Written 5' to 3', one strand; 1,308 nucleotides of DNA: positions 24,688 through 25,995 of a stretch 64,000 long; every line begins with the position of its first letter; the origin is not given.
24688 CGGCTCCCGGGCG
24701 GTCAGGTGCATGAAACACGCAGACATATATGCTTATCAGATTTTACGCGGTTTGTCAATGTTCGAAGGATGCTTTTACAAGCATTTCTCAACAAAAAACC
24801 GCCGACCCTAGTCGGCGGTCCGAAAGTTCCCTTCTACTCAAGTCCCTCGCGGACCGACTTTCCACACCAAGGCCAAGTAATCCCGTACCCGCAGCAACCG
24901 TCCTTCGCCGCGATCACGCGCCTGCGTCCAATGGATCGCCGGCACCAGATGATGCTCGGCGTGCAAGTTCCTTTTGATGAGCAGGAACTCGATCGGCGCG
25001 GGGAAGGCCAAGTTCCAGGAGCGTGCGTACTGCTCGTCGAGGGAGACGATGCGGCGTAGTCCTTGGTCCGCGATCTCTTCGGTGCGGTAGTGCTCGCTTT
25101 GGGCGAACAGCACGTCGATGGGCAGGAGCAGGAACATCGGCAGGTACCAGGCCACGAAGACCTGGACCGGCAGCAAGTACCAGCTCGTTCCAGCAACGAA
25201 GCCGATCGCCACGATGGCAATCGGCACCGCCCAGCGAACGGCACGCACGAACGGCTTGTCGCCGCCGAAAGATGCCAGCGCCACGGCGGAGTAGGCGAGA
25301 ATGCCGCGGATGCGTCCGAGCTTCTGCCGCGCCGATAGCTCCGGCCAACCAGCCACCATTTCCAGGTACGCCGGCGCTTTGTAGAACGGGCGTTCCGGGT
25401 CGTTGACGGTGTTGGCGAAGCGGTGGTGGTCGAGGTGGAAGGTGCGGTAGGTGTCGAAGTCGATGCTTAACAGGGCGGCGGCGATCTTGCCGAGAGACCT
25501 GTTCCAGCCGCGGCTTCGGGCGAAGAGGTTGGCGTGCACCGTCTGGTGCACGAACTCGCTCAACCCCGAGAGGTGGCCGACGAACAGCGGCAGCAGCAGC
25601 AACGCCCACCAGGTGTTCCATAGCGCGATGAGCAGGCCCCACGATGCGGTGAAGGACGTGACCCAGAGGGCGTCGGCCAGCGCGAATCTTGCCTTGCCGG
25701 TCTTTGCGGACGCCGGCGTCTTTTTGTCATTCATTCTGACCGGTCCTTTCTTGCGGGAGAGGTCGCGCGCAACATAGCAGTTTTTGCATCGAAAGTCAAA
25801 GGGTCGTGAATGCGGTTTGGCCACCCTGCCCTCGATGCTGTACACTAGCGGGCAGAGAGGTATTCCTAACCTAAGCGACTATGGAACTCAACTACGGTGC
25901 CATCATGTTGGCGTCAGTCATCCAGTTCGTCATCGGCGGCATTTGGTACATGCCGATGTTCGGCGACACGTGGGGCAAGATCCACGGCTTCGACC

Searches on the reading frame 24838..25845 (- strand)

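Call 90: search_protein_families(library=pfam, proteins=[window:24838-25845:-], max_evalue=0.00001)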
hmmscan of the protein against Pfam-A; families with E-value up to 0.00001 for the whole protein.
window:24838-25845:- (335 aa): 1 family
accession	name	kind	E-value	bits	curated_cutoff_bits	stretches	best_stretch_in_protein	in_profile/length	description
PF00487.30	FA_desaturase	-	4.3e-27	95.9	29.7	1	78-310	2-232/253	Fatty acid desaturase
